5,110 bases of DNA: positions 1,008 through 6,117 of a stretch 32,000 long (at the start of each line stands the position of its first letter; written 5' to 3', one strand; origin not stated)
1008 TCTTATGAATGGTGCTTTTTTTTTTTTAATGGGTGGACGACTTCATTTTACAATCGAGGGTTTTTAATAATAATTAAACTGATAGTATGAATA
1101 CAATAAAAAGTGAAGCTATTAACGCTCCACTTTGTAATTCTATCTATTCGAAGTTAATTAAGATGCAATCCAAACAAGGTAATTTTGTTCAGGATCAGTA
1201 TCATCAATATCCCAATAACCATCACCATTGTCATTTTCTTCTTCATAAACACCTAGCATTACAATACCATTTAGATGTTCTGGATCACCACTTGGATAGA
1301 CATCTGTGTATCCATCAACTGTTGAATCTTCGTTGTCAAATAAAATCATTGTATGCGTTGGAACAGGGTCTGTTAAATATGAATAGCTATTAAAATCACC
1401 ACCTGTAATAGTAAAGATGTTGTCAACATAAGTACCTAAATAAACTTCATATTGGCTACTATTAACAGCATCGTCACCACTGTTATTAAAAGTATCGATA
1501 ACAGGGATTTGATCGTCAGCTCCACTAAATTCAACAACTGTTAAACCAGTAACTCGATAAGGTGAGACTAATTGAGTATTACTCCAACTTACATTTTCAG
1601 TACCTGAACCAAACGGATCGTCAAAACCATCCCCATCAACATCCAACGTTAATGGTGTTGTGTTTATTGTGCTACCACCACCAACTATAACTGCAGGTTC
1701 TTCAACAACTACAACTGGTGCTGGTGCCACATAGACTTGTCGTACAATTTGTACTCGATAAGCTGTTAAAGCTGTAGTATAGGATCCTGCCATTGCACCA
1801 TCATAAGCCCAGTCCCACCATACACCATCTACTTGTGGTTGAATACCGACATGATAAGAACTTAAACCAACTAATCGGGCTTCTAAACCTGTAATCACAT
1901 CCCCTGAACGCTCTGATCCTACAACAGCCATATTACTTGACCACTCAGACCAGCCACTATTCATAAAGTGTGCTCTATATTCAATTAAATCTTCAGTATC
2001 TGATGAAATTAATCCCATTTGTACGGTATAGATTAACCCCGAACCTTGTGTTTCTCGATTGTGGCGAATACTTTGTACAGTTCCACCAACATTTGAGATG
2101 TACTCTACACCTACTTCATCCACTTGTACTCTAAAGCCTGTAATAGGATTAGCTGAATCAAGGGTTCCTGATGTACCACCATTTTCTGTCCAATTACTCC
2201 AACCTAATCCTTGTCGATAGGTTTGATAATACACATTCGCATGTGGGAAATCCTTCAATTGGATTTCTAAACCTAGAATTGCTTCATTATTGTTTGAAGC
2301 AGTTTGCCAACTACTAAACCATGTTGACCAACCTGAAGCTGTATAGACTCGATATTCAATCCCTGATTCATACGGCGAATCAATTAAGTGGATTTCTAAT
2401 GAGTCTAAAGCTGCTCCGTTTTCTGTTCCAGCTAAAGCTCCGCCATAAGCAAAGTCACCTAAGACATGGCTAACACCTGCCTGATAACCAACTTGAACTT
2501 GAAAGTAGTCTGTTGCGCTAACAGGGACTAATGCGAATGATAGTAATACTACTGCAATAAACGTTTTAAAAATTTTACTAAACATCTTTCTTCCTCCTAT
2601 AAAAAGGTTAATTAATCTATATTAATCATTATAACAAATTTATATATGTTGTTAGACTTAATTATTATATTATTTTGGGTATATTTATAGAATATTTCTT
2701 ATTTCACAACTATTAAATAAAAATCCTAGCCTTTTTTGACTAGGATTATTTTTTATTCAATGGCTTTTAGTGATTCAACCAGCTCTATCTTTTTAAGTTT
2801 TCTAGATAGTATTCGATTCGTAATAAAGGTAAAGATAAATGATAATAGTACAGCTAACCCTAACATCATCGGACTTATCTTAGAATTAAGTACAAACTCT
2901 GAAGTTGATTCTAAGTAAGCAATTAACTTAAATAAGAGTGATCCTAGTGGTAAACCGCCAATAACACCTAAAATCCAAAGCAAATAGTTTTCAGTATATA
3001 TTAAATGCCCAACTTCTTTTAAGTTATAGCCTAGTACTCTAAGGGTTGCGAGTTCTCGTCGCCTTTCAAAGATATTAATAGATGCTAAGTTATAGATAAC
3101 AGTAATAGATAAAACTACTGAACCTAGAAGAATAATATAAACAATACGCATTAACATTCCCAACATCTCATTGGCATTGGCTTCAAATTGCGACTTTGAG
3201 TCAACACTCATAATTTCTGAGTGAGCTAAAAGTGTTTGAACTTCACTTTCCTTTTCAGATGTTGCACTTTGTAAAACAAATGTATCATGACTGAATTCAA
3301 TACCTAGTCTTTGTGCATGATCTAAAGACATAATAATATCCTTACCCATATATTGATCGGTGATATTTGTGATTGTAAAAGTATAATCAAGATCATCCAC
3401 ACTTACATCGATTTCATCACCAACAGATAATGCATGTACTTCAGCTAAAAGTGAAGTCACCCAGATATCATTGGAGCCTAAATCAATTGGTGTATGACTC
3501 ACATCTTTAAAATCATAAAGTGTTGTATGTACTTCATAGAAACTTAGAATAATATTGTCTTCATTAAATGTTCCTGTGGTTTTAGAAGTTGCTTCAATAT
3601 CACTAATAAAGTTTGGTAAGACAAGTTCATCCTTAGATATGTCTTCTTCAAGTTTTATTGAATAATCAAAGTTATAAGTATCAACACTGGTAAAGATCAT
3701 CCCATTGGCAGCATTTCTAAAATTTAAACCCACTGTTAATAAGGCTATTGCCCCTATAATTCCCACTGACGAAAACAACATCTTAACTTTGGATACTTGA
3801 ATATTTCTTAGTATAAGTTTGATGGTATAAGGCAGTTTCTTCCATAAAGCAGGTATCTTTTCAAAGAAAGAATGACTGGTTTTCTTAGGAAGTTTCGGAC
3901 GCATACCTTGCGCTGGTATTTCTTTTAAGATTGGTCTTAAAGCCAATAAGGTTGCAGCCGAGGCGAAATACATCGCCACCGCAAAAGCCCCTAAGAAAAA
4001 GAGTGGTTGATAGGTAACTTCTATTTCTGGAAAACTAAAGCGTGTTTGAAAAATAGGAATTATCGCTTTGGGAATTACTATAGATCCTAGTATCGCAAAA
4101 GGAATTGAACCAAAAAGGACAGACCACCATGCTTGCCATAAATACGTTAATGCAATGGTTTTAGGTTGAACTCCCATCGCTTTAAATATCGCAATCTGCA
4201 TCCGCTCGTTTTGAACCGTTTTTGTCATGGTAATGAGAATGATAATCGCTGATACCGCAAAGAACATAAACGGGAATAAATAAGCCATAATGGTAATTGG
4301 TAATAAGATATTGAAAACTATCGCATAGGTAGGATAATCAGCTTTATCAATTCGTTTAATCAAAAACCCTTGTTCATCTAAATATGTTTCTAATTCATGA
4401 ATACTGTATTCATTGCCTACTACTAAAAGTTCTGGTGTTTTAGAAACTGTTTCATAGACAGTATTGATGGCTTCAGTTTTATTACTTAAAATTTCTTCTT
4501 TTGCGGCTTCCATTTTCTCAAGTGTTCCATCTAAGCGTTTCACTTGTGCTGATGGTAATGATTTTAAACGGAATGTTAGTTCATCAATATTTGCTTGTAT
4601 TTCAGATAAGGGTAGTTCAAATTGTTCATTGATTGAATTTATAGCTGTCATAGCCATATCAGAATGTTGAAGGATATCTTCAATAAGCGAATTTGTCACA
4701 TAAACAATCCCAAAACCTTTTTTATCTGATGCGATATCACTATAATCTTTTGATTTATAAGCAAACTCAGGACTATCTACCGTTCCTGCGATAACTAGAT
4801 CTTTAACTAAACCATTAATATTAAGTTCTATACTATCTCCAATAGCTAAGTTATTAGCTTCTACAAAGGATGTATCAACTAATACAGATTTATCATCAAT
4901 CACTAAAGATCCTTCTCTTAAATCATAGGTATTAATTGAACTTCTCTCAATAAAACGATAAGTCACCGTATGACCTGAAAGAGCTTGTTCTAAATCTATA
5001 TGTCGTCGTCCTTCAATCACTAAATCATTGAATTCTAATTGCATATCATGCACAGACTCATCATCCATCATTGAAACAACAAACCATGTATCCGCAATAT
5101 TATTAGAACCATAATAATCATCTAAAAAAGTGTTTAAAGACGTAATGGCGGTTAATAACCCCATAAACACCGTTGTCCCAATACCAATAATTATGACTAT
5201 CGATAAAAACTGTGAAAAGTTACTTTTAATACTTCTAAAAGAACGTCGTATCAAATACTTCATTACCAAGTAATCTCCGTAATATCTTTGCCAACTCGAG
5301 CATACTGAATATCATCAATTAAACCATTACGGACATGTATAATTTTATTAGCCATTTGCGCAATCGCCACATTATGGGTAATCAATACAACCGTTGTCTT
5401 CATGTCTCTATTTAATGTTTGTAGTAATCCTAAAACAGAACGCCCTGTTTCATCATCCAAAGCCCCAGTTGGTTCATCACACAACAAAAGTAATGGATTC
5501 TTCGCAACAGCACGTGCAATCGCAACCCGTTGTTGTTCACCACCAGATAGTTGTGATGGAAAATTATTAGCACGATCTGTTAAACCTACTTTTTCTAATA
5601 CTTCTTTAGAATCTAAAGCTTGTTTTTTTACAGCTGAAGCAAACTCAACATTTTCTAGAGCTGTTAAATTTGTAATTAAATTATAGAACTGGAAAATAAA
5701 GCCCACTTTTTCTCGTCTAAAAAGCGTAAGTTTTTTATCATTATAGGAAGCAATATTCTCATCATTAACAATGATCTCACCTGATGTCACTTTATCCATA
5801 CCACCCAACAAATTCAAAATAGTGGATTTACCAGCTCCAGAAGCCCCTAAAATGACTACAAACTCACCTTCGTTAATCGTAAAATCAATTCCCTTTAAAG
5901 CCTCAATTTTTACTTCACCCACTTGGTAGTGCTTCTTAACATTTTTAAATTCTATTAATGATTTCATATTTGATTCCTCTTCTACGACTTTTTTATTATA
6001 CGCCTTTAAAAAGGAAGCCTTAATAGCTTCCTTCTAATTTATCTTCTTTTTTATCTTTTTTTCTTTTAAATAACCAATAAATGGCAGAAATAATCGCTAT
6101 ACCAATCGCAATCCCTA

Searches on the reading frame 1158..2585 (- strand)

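Call 51: search_protein_families(library=pfam, proteins=[window:1158-2585:-], max_evalue=0.001)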
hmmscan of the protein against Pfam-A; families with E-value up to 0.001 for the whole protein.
window:1158-2585:- (475 aa): 1 family
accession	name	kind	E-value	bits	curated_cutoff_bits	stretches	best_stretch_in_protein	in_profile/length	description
PF07538.16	ChW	-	2.6e-08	33.9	22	1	124-155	2-33/35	Clostridial hydrophobic W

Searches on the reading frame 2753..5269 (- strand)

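Call 51: search_protein_families(library=pfam, proteins=[window:2753-5269:-], max_evalue=0.001)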
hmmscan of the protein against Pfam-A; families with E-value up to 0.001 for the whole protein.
window:2753-5269:- (838 aa): 1 family
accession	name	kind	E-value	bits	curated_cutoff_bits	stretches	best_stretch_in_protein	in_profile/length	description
PF02687.27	FtsX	-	5.5e-25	88.2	25.5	2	712-829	2-119/120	FtsX-like permease C-terminal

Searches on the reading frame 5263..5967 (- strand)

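Call 51: search_protein_families(library=pfam, proteins=[window:5263-5967:-], max_evalue=0.001)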
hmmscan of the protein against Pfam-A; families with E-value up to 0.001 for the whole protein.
window:5263-5967:- (234 aa): 3 families
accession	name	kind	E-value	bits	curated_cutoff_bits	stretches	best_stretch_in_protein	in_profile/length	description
PF00005.33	ABC_tran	-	2.4e-35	122.5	25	1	24-167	1-136/137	ABC transporter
PF02463.25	SMC_N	-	2.7e-06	27.4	40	1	34-213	24-212/220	RecF/RecN/SMC N terminal domain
PF03193.22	RsgA_GTPase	-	2.8e-05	24.4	30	1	22-65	95-137/174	RsgA GTPase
